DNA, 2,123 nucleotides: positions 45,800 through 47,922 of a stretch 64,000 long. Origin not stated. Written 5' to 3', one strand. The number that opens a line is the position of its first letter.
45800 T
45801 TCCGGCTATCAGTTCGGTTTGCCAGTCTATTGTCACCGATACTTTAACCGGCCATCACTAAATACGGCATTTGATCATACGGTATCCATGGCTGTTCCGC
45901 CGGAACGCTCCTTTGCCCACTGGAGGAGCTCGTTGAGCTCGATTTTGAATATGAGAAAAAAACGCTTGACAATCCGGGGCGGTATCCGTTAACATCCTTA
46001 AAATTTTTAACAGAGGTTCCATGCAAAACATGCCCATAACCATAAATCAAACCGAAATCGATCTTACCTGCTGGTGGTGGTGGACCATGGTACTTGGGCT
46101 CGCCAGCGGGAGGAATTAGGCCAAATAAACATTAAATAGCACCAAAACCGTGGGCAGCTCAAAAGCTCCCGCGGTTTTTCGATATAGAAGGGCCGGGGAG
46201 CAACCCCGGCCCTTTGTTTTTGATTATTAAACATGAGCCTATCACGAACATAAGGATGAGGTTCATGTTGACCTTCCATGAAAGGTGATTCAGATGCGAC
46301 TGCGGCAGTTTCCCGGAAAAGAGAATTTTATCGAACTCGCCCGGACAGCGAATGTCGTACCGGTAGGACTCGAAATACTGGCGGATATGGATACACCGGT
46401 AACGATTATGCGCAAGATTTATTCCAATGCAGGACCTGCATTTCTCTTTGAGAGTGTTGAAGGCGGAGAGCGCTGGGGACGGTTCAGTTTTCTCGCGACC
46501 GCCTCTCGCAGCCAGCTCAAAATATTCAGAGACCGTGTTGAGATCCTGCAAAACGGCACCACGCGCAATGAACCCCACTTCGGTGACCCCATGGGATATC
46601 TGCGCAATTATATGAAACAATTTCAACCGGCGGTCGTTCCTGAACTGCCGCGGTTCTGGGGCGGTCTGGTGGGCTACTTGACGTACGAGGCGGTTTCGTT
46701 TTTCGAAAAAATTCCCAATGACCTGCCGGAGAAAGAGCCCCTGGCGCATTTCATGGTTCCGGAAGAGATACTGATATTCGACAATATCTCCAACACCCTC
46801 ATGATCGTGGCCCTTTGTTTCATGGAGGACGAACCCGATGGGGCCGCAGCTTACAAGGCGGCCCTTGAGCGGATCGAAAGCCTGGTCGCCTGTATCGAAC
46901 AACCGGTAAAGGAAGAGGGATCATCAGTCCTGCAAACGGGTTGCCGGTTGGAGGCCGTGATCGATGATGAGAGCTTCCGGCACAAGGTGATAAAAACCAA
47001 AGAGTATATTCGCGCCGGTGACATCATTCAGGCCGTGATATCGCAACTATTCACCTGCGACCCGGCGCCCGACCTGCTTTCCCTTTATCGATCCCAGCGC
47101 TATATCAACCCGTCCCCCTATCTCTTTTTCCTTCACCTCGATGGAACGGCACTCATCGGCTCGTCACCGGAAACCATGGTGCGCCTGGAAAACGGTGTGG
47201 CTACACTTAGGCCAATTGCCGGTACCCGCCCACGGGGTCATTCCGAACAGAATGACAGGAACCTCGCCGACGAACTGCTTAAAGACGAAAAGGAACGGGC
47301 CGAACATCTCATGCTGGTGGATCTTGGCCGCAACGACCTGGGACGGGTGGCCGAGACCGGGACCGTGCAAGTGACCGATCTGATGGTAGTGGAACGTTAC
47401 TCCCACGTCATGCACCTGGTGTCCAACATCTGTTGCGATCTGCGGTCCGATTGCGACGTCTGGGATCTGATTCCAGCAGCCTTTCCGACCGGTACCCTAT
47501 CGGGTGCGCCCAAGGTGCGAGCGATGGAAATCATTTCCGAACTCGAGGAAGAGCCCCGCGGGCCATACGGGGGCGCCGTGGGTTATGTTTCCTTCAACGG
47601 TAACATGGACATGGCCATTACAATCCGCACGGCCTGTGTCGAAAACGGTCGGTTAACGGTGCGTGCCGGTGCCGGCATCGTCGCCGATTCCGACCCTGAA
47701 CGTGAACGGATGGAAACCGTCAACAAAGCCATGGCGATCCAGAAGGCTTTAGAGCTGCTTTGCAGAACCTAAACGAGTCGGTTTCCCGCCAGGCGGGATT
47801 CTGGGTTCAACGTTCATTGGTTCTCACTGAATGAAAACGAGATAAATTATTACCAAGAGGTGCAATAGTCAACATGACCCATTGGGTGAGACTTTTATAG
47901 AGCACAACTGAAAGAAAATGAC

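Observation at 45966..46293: Ribosome-mediated trp attenuator: 32-codon leader with a WWWW run, alternative pairings, and two tandem terminators before trpE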

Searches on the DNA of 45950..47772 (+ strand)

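Call 45: search_rna_families(source=window, start=45950, end=46300, threshold=evalue, max_evalue=10)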
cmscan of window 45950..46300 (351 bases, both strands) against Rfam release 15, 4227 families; matches with E-value up to 10: 9.
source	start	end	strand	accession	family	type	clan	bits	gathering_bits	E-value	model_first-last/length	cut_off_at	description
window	46176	46290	-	RF01774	rpsL_ricks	Cis-reg; leader;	-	24.6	60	1.1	1-131/131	no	Rickettsia rpsL leader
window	46137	46222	+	RF02353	BjrC68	Gene; sRNA;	-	20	39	0.0061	1-82/82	no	Bradyrhizobiaceae sRNA BjrC68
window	46184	46284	-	RF02345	ar15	Gene; sRNA;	CL00108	19.1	40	0.11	1-112/112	no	Alphaproteobacterial ar15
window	46161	46227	+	RF00519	suhB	Gene; sRNA;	CL00108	18.2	41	0.19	1-77/77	no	Makes More Granules Regulator RNA (mmgR)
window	46188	46214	-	RF02056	STnc390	Gene; sRNA;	-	17.9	50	0.24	25-51/60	no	Salmonella sRNA STnc390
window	46144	46220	+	RF02346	ar35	Gene; sRNA;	-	15.3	45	1.1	1-144/144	no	Alphaproteobacterial sRNA ar35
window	46182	46215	-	RF00617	cHP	Cis-reg;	CL00129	14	40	3.1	17-44/45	no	Flavivirus capsid hairpin cHP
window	46225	46257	+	RF00278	SNORD50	Gene; snRNA; snoRNA; CD-box;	-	13.8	42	6.6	1-72/72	no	Small nucleolar RNA SNORD50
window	46191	46211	-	RF02784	SorX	Gene; sRNA;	-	13.7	46.6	1.2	47-67/73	no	Singlet oxygen resistance RNA X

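Call 46: build_rna_model(alignment_id=A1, structure=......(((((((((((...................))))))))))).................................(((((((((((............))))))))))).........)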
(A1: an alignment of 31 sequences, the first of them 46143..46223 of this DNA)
Model R1 built from alignment A1 (31 sequences, 123 columns); structure: as given.
model positions 84; base pairs 22; branch points 1; effective number of sequences 5.45; information 0.676 bits per position. Calibrated on 0.2 Mb of random sequence (short: E-values are rough).
structure used (alignment columns):
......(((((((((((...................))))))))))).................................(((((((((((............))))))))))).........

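Call 47: search_with_rna_model(model_id=R1, sources=[window, L001, L002, L003, L004, L005, L006, L007, L008, L009, L010, L011, L012, L013, L014, L015, L016, L017, L018, L019, L020, L021, L022, L023, L024, L025, L026, L027, L028, L029, L030, L031, L032, L033, L034, L035, L036, L037, L038, L039, L040, L041, L042, L043, L044, L045, L046, L047, L048, L049, L050, L051, L052, L053, L054, L055, L056, L057, L058, L059, L060, L061, L062, L063, L064, L065, L066, L067, L068, L069, L070, L071, L072, L073, L074, L075, L076, L077, L078, L079, L080], max_evalue=1)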
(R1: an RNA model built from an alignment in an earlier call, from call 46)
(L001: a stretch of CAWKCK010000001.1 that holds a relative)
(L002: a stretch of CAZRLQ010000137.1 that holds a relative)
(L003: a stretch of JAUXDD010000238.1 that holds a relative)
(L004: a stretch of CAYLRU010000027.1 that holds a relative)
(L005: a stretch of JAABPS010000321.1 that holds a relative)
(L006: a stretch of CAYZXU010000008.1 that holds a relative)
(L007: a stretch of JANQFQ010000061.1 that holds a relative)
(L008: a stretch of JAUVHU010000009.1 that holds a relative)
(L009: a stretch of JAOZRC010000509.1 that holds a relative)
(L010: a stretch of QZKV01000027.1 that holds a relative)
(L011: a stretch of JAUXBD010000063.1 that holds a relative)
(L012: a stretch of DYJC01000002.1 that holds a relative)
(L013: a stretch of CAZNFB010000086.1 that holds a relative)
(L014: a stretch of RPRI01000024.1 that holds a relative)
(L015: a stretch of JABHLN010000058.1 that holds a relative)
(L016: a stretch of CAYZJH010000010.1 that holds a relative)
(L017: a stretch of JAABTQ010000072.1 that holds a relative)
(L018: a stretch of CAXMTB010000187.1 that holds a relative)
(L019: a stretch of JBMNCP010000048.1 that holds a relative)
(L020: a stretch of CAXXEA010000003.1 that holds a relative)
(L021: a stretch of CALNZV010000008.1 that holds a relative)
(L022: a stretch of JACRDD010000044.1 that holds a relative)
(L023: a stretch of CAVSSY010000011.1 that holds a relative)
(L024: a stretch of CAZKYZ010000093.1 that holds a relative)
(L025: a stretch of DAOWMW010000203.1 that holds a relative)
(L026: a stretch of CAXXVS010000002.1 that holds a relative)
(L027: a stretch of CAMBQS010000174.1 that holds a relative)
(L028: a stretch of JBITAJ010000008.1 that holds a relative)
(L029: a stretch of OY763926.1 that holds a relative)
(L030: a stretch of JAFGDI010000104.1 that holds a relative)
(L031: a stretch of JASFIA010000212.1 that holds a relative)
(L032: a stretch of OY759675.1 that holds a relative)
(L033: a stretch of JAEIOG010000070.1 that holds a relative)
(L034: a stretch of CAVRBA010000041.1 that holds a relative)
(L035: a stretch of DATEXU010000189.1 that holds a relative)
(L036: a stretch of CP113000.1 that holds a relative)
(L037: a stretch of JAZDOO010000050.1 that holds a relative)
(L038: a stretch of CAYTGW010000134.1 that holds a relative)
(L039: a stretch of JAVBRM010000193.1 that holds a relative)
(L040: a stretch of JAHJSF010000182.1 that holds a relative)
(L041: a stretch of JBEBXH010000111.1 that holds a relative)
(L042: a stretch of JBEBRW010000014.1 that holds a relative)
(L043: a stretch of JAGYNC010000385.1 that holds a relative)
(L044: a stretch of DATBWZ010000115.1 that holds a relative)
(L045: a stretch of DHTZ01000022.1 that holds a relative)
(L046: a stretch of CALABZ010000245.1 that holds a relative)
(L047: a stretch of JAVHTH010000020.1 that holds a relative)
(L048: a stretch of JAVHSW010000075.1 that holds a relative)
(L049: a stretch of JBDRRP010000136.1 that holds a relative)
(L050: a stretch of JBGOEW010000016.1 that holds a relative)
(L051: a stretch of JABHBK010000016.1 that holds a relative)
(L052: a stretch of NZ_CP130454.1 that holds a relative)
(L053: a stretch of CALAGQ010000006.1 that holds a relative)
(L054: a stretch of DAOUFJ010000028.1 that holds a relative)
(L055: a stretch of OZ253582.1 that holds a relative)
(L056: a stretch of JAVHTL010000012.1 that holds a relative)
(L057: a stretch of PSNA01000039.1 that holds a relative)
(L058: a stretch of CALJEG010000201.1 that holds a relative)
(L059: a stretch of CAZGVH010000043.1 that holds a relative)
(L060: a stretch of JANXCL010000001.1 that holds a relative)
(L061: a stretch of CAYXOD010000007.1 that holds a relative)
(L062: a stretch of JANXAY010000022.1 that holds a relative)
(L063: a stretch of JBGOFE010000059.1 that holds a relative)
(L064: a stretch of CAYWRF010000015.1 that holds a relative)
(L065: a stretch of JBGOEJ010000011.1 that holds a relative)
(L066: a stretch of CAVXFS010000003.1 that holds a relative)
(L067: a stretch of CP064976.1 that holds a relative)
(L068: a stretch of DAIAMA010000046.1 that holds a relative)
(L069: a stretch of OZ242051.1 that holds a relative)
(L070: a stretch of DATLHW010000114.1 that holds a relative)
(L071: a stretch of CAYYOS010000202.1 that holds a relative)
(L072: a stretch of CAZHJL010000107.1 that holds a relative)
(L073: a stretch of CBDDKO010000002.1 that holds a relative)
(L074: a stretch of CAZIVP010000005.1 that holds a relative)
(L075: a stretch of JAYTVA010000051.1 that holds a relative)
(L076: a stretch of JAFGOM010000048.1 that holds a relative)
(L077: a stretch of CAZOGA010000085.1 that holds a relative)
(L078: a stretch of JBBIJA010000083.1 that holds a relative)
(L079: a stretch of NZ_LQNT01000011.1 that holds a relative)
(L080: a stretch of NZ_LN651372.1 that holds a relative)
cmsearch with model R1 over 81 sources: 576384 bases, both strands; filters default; matches with E-value up to 1: 79.
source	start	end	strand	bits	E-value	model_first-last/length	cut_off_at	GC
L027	2900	2983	+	77.4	2.1e-16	1-84/84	no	0.44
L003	184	267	+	75.7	5.4e-16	1-84/84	no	0.45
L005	1306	1391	+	75.1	7.8e-16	1-84/84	no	0.41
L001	2880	2962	+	74.3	1.2e-15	1-84/84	no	0.53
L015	2732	2817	+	73.8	1.6e-15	1-84/84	no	0.44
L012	2900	2983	+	73.7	1.7e-15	1-84/84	no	0.49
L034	2779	2860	+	73.4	2e-15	1-84/84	no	0.5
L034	2077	2159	+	72.1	4.2e-15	1-84/84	no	0.47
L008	2882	2966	+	71.1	7.5e-15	1-84/84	no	0.44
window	46140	46222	+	70.9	8.4e-15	1-84/84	no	0.57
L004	2865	2950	+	69.1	2.5e-14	1-84/84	no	0.55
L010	2816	2905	+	69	2.6e-14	1-84/84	no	0.54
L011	2892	2975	+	68.8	2.8e-14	1-84/84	no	0.38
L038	2900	2983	+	68.6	3.3e-14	1-84/84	no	0.48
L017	799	883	+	68.5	3.3e-14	1-84/84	no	0.4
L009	344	432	+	68.2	4.1e-14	1-84/84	no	0.38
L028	2871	2958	+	66.3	1.2e-13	1-84/84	no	0.39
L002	2607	2694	+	65.5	1.9e-13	1-84/84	no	0.43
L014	2707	2797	+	65.3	2.2e-13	1-84/84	no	0.43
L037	2819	2925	+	63.6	5.7e-13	1-84/84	no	0.42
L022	963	1055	+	62.8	8.9e-13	1-84/84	no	0.56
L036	2837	2935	+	62.2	1.3e-12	1-84/84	no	0.34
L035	2836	2948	+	61.5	1.9e-12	1-84/84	no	0.35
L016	2898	2981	+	61.3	2.1e-12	1-84/84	no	0.39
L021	2870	2959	+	60.9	2.7e-12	1-84/84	no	0.59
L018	2894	2982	+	60.3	3.8e-12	1-84/84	no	0.46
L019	2847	2931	+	57.5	1.9e-11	1-84/84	no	0.58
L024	2899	2976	+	55.6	5.6e-11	1-84/84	no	0.5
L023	2843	2927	+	54.7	9.6e-11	1-84/84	no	0.6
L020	2849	2930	+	54.1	1.3e-10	1-84/84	no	0.54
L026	2845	2928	+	52.8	2.8e-10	1-84/84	no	0.58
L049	2877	2946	+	46.8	9e-09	1-84/84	no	0.54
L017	794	878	-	46.2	1.3e-08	1-84/84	no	0.41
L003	179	262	-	45.3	2.2e-08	1-84/84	no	0.46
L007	2918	2978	+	43.4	6.5e-08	1-84/84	no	0.34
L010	2811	2900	-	38.9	8.7e-07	1-84/84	no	0.54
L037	2814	2920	-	37.8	1.6e-06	1-84/84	no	0.41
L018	2889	2977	-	34.3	1.2e-05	1-84/84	no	0.42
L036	2832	2930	-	33.4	2.1e-05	1-84/84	no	0.34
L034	2072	2154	-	31.7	5.6e-05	1-84/84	no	0.48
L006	2906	2958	+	31.4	6.5e-05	1-84/84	no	0.36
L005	1301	1386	-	31.3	6.7e-05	1-84/84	no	0.4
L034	2774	2855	-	30.5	0.00011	1-84/84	no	0.5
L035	2831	2943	-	29.6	0.00018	1-84/84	no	0.35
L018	2413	2461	-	28.7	0.00031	1-84/84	no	0.41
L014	2702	2792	-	28.1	0.00043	1-84/84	no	0.42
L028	2866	2953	-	27.7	0.00054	1-84/84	no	0.4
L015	2712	2771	-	27.6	0.00057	1-84/84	no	0.33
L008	2872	2923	-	27.5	0.00063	1-84/84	no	0.4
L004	2858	2905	-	27.2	0.00074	1-84/84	no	0.42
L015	2772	2850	-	25.9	0.0016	1-84/84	no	0.37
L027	2895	2978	-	25.9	0.0016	1-84/84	no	0.45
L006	2885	2946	-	25.7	0.0017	1-84/84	no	0.29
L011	2932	3041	-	24.7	0.003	1-84/84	no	0.34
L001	2876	2957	-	24.5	0.0034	1-84/84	no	0.55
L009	282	392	-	24.2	0.004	1-84/84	no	0.4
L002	2602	2689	-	23.8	0.0053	1-84/84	no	0.43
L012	2891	2943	-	22.5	0.011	1-84/84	no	0.4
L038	2886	2943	-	22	0.014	1-84/84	no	0.38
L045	2834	2941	+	22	0.015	1-84/84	no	0.47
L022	942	1002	-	21.4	0.02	1-84/84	no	0.57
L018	2422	2476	+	21.2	0.023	1-84/84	no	0.38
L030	1629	1707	+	21.1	0.024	1-84/84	no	0.34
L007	2912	2956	-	21.1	0.024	1-84/84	no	0.44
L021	2924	2951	-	20.3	0.038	49-76/84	no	0.75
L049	2865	2913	-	19.8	0.051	1-84/84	no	0.45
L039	2560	2664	+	19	0.082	1-84/84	no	0.46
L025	2297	2368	+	18.9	0.088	1-84/84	no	0.32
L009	399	423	-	18.3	0.12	50-75/84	no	0.48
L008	2931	2958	-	18.2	0.13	49-76/84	no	0.43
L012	2948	2975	-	17.3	0.21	49-76/84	no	0.75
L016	2934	3008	-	17.3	0.21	1-84/84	no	0.41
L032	2850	2925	+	16.3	0.39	1-84/84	no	0.32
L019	2838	2890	-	16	0.45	1-84/84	no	0.53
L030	1612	1673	-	15.6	0.58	1-84/84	no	0.34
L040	7047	7146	-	15.5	0.62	1-84/84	no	0.46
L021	2860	2914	-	15.3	0.67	1-84/84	no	0.53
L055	951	1010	+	15.2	0.73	1-84/84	no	0.53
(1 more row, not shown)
